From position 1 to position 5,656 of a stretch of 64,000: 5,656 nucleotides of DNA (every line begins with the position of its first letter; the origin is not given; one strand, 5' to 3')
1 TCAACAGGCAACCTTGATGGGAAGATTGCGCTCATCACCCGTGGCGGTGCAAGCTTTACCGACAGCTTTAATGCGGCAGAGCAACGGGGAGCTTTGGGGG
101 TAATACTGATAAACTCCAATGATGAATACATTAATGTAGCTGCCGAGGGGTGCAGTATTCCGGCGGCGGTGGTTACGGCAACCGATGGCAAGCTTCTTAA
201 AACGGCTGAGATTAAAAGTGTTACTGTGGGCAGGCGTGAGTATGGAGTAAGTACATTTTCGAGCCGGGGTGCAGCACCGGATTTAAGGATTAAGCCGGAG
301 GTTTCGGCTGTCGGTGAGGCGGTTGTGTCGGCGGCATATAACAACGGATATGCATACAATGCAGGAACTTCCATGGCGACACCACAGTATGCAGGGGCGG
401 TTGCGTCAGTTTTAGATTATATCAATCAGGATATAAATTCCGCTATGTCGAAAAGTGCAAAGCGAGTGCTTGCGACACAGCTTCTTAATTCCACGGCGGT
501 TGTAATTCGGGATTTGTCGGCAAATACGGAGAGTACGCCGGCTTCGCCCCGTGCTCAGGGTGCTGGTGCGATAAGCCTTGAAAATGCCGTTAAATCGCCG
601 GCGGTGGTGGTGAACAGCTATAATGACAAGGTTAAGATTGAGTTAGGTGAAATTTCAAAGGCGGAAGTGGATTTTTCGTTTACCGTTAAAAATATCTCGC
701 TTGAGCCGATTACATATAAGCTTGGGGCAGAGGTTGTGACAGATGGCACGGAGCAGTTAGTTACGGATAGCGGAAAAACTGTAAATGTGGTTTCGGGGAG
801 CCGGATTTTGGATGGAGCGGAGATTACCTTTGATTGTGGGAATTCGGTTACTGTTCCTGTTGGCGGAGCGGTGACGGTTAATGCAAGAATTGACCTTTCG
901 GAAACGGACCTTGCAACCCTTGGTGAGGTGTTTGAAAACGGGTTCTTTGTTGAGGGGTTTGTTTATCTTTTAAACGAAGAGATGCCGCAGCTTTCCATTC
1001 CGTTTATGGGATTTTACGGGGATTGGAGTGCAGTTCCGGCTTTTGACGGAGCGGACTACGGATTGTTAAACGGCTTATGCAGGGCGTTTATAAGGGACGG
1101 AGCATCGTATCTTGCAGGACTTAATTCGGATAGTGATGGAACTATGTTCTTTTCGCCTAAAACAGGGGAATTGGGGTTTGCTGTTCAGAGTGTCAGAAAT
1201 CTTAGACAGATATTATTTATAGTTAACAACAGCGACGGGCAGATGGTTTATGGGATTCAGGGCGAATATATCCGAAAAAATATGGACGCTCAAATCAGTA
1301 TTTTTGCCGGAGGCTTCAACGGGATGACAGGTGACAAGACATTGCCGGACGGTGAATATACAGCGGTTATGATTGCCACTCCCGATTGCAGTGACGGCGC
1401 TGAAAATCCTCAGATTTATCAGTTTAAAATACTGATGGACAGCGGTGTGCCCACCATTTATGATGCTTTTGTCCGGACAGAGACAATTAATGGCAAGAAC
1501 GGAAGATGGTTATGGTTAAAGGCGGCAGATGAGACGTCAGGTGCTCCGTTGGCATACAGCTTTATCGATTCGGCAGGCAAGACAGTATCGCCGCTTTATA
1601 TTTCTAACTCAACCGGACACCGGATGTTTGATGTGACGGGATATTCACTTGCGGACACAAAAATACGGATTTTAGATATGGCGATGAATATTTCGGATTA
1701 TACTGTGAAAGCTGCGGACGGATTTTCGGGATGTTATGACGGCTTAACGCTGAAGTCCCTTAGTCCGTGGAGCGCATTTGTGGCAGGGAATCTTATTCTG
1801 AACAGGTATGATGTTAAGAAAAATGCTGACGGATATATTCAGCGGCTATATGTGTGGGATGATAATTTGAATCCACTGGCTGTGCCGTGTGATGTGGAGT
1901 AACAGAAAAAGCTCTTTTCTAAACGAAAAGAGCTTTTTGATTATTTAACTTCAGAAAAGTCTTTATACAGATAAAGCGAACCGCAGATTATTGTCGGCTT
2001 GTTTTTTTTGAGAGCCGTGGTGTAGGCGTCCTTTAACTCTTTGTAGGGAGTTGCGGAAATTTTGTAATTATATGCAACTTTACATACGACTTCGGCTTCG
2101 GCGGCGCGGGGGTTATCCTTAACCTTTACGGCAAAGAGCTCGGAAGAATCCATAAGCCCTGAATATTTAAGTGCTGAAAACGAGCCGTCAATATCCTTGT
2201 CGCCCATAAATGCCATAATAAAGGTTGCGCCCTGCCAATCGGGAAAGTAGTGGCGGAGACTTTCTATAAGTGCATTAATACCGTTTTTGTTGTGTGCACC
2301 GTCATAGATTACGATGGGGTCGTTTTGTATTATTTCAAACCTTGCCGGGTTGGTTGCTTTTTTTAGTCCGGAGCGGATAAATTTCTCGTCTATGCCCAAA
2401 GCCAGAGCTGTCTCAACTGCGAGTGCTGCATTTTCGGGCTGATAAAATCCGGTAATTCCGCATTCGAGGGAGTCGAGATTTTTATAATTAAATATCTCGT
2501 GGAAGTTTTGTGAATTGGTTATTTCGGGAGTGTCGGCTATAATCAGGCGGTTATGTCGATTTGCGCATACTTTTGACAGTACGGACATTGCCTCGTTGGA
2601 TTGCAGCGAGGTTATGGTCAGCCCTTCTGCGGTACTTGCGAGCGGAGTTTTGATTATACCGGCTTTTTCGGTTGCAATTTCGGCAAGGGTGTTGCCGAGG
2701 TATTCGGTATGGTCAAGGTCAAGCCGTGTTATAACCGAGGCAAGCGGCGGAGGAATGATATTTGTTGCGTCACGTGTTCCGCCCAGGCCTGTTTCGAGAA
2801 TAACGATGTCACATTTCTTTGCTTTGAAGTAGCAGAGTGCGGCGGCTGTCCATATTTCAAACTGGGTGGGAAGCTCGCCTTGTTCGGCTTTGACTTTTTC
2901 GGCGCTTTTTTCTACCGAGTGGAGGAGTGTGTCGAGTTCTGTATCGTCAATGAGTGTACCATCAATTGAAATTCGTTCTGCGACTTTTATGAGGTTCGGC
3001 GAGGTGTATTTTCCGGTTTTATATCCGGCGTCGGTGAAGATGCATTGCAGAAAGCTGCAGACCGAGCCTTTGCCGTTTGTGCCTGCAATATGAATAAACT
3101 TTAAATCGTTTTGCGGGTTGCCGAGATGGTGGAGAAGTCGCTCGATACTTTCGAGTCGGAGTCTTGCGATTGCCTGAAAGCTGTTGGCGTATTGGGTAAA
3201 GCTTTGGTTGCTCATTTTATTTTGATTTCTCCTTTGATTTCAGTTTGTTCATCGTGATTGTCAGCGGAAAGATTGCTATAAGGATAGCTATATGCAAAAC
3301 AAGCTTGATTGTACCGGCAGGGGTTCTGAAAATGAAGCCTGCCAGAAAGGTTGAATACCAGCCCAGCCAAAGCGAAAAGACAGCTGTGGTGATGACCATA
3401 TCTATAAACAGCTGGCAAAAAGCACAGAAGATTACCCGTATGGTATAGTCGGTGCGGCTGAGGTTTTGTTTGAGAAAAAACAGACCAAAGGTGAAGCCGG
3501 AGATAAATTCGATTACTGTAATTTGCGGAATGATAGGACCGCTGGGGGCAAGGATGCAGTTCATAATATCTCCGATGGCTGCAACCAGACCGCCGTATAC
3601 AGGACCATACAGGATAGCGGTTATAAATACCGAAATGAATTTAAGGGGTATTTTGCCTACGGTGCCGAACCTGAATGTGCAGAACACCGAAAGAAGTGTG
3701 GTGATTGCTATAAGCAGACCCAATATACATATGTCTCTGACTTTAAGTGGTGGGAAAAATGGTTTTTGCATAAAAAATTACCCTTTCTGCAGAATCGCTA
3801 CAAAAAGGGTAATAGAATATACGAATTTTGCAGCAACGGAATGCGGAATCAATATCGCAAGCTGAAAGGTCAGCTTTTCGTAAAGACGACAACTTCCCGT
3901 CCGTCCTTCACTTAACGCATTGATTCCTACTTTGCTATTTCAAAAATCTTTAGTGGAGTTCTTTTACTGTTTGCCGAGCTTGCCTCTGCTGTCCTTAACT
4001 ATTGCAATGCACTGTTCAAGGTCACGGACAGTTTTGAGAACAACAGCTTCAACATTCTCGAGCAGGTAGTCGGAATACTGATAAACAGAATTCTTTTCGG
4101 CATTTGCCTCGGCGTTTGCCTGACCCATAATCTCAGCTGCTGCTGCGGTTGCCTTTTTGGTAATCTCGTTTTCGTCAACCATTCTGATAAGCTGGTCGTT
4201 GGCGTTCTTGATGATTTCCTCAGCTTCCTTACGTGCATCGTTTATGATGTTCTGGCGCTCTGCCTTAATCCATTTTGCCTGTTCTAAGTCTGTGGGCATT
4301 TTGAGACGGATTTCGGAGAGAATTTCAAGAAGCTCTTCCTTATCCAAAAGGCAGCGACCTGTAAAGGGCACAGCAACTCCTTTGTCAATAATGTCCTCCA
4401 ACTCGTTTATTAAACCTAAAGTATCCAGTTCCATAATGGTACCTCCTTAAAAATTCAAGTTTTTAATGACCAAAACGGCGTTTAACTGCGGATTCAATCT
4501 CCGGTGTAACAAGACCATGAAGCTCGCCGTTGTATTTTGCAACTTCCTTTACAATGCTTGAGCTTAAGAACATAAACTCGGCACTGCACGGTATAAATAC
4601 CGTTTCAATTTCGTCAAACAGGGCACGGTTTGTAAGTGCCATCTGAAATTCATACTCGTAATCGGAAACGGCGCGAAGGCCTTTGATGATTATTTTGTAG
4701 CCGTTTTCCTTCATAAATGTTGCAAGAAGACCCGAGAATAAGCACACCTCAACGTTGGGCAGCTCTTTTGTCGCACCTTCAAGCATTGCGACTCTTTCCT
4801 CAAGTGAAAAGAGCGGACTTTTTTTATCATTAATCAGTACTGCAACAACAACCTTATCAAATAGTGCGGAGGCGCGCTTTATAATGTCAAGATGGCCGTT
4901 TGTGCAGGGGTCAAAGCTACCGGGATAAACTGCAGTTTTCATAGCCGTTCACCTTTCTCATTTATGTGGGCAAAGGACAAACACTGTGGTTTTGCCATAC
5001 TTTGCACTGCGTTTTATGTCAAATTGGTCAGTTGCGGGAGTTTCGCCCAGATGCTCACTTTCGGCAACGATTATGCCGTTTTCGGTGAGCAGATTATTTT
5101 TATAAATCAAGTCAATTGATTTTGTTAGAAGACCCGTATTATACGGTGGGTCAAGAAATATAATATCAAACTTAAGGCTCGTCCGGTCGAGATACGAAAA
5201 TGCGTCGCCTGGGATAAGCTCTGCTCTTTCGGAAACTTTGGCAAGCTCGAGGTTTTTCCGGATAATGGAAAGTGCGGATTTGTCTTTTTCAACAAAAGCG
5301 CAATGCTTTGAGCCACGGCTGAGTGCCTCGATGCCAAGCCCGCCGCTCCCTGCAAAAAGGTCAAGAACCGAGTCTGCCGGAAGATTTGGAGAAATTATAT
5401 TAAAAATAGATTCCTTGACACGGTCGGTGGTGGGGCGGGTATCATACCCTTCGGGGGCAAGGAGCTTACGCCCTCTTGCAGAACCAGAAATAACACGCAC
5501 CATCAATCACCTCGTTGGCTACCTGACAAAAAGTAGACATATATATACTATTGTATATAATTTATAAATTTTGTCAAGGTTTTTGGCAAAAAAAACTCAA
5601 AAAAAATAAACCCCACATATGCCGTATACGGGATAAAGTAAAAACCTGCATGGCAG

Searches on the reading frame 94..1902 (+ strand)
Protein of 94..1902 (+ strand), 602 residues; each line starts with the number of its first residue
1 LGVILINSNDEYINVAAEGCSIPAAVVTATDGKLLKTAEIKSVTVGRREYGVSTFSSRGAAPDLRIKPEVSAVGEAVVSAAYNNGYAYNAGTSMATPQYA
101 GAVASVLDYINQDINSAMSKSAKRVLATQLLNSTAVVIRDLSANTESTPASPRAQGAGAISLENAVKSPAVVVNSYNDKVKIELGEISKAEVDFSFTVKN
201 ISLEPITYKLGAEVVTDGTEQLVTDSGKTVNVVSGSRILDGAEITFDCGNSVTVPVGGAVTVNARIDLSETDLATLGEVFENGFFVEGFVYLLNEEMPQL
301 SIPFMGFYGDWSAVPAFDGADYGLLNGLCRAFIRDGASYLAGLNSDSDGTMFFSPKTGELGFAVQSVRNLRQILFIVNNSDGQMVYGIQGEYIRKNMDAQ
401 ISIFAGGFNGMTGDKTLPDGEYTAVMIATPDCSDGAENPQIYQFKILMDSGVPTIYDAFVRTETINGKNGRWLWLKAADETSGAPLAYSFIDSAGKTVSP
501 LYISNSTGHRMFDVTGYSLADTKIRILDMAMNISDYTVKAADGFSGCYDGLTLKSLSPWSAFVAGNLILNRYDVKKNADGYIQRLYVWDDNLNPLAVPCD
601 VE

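Call 36: search_protein_families(library=pfam, proteins=[window:94-1902:+], max_evalue=0.001)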
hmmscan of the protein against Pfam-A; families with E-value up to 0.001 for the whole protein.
window:94-1902:+ (602 aa): 2 families
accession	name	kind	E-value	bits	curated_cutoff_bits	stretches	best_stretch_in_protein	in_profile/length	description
PF06280.18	fn3_5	-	3.9e-12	47.3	27.6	1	182-305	1-112/112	Fn3-like domain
PF00082.27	Peptidase_S8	-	2.1e-11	44.1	21.8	1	47-158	182-288/288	Subtilase family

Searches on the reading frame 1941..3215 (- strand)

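Call 36: search_protein_families(library=pfam, proteins=[window:1941-3215:-], max_evalue=0.001)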
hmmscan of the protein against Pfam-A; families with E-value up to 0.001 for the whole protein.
window:1941-3215:- (424 aa): 2 families
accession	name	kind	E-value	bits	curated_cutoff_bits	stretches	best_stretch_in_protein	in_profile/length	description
PF02875.26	Mur_ligase_C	-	2.7e-10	41.6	28.4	1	292-406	2-116/127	Mur ligase, glutamate ligase domain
PF08245.18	Mur_ligase_M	-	2.6e-08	34.5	24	1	43-268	1-198/200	Mur ligase middle domain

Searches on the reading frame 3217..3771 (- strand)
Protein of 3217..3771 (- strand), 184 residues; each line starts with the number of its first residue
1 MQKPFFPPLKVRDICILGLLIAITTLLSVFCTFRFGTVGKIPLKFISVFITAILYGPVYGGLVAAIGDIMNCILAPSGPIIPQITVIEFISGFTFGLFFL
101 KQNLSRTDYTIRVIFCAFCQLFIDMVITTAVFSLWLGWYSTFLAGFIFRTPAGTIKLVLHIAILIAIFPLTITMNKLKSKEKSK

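Call 36: search_protein_families(library=pfam, proteins=[window:3217-3771:-], max_evalue=0.001)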
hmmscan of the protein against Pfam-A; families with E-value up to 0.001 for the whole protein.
window:3217-3771:- (184 aa): 2 families
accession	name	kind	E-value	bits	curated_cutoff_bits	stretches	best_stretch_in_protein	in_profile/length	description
PF07155.17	ECF-ribofla_trS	-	1.2e-12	48.7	26.7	1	9-156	2-154/172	ECF-type riboflavin transporter, S component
PF12822.12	ECF_trnsprt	-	8.9e-12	45.8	30.7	1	13-167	2-168/169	ECF transporter, substrate-specific component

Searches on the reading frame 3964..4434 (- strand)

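Call 36: search_protein_families(library=pfam, proteins=[window:3964-4434:-], max_evalue=0.001)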
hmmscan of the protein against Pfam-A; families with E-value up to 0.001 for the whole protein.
window:3964-4434:- (156 aa): 1 family
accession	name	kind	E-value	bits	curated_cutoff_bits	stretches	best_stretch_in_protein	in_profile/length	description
PF00430.23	ATP-synt_B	-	5.3e-05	23.7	28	1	51-118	47-112/132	ATP synthase B/B' CF(0)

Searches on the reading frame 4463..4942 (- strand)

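Call 36: search_protein_families(library=pfam, proteins=[window:4463-4942:-], max_evalue=0.001)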
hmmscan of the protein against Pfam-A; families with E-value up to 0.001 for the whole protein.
window:4463-4942:- (159 aa): 2 families
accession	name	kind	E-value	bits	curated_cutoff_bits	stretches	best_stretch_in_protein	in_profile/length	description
PF01467.32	CTP_transf_like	-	2.3e-26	93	21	1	5-133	1-132/133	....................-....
PF08218.17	Citrate_ly_lig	-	4.1e-06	27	20.9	1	11-67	9-63/182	Citrate lyase ligase C-terminal domain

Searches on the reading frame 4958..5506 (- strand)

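Call 36: search_protein_families(library=pfam, proteins=[window:4958-5506:-], max_evalue=0.001)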
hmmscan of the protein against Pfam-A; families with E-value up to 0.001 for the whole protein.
window:4958-5506:- (182 aa): 12 families
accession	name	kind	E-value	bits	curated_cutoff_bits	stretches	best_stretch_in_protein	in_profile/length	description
PF03602.21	Cons_hypoth95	-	6.7e-55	186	24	1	3-176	1-179/182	Conserved hypothetical protein 95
PF05175.20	MTS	-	4.9e-09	36.5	23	1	43-128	31-114/170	Methyltransferase small domain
PF09445.16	Methyltransf_15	-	1.2e-07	31.9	22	1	46-122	3-81/165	RNA cap guanine-N2 methyltransferase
PF13847.12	Methyltransf_31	-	1.5e-07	31.7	27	1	44-157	4-119/145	Methyltransferase domain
PF01564.23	Spermine_synth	-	5.1e-06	26.6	22.9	1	67-170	43-152/186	Spermine/spermidine synthase domain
PF06325.19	PrmA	-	1.3e-05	25.3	22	1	41-117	159-231/296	Ribosomal protein L11 methyltransferase (PrmA)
PF02475.24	TRM5-TYW2_MTfase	-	2.1e-05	25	28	1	43-124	36-116/164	TRM5/TYW2 methyltransferase domain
PF01555.25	N6_N4_Mtase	-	0.00013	22.4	26.7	0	43-82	181-219/221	DNA methylase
PF01170.24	UPF0020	-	0.00013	22.2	22.3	0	44-126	29-135/197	RMKL-like, methyltransferase domain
PF02086.21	MethyltransfD12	-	0.00032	20.9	22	0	113-124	176-187/253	D12 class N6 adenine-specific DNA methyltransferase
PF02005.22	TRM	-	0.00068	19.4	27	1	46-120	52-128/376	N2,N2-dimethylguanosine tRNA methyltransferase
PF13649.12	Methyltransf_25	-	0.00086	20.4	27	0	47-118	1-70/97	Methyltransferase domain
